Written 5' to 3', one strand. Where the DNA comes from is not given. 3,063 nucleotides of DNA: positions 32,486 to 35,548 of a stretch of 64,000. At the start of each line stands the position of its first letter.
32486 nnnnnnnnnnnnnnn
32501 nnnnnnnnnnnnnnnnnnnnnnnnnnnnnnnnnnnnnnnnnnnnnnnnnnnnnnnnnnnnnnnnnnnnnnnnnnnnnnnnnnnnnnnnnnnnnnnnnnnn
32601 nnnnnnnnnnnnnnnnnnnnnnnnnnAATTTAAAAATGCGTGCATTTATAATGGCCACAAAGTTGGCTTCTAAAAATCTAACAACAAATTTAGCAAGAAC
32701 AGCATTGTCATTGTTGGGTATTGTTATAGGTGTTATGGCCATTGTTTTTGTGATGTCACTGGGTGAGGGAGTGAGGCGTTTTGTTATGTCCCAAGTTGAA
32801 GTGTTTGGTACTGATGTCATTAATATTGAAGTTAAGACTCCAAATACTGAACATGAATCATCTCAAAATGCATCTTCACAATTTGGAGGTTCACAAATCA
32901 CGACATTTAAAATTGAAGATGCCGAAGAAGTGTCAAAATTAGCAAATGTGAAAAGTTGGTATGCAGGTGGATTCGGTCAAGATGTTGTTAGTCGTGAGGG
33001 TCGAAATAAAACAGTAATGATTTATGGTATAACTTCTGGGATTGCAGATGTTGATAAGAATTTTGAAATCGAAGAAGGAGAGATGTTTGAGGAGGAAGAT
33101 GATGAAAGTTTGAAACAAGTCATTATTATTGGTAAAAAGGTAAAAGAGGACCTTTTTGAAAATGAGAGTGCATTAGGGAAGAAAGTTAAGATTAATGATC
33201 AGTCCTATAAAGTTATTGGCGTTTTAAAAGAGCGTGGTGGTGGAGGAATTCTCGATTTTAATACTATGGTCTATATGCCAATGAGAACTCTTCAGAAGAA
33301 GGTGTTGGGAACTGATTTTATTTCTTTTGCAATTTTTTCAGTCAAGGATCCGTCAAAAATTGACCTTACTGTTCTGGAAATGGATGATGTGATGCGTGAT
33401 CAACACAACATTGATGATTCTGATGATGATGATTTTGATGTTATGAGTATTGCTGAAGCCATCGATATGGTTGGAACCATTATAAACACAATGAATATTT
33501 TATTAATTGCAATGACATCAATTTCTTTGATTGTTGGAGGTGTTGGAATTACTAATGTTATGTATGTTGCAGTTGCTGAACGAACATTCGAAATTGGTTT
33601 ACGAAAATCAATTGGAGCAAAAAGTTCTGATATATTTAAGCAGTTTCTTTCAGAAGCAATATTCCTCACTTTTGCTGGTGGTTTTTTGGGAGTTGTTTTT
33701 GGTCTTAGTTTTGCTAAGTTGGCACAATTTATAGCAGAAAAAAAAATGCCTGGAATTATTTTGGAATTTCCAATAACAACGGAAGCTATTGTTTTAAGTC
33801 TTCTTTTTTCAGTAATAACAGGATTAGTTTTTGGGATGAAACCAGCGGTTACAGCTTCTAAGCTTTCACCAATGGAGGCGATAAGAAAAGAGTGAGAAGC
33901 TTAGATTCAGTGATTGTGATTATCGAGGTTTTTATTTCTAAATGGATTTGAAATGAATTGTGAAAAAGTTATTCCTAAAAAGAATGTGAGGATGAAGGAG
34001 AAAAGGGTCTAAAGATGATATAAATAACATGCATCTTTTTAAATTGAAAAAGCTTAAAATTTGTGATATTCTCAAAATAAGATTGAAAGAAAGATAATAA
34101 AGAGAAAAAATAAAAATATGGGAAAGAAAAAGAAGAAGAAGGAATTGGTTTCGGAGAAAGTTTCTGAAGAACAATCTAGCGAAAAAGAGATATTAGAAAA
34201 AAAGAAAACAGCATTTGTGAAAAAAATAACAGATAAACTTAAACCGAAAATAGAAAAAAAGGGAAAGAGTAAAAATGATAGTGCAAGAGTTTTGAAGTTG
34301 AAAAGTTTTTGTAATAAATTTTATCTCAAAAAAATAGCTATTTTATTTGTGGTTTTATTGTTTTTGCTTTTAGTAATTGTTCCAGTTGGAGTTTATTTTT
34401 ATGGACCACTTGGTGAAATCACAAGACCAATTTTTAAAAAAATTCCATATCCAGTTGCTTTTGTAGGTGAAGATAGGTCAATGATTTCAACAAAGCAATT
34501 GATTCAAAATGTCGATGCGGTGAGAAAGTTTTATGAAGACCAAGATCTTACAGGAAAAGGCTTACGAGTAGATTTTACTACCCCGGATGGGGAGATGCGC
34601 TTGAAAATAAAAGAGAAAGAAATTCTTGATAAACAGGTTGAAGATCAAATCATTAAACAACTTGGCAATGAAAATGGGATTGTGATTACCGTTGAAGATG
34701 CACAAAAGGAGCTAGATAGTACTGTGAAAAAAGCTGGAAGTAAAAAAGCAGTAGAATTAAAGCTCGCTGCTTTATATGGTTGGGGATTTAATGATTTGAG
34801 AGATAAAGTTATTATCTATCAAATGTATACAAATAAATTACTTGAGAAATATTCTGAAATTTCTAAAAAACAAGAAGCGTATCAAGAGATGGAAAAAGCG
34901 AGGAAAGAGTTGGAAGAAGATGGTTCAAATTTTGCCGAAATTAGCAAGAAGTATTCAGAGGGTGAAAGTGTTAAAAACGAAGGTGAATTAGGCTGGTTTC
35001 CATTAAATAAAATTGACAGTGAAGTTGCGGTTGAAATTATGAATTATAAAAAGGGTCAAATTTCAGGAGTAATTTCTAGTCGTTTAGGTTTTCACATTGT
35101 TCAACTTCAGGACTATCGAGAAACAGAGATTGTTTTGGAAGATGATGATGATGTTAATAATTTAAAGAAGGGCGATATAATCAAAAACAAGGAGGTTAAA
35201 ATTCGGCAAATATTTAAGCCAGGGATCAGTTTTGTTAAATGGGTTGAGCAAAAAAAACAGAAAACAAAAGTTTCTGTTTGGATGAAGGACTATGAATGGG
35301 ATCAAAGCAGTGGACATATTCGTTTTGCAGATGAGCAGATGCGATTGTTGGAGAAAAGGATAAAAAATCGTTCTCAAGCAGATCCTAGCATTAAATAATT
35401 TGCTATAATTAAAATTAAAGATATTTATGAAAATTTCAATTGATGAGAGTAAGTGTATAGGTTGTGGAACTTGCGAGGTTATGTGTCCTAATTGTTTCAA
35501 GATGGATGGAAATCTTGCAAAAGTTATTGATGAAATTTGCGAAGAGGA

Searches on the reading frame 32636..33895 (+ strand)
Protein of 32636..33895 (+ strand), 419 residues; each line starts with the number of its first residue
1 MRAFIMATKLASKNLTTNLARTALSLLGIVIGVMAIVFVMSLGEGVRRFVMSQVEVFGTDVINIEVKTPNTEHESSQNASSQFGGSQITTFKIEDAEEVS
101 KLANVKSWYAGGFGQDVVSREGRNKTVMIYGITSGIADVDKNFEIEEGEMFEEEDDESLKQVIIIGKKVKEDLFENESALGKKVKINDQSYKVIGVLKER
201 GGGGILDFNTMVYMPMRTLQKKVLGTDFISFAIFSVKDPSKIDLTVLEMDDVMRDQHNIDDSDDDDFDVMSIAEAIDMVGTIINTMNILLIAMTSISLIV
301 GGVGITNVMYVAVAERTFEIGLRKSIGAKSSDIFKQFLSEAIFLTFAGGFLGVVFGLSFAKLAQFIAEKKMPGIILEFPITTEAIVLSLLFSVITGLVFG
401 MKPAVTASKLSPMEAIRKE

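Call 7: search_protein_families(library=pfam, proteins=[window:32636-33895:+], max_evalue=0.001)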
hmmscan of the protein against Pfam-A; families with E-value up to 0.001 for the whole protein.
window:32636-33895:+ (419 aa): 2 families
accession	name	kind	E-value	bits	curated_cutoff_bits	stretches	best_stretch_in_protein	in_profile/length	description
PF12704.14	MacB_PCD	-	6.3e-37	128.3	27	1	22-245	1-200/207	MacB-like periplasmic core domain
PF02687.27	FtsX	-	2.9e-17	63.3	25.5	1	293-412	3-120/120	FtsX-like permease C-terminal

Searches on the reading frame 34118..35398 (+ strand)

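Call 6: search_protein_families(library=pfam, proteins=[window:34118-35398:+], max_evalue=0.001)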
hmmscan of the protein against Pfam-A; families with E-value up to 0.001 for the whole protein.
window:34118-35398:+ (426 aa): 3 families
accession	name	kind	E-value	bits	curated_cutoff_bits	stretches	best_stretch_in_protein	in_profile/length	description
PF00639.27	Rotamase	-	5.8e-19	69.3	21.7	1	248-332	12-97/97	PPIC-type PPIASE domain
PF13616.12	Rotamase_3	-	2.6e-14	54.2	22.5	1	246-332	28-114/116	PPIC-type PPIASE domain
PF13145.12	Rotamase_2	-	1.1e-06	29.9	27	1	256-336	33-111/121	PPIC-type PPIASE domain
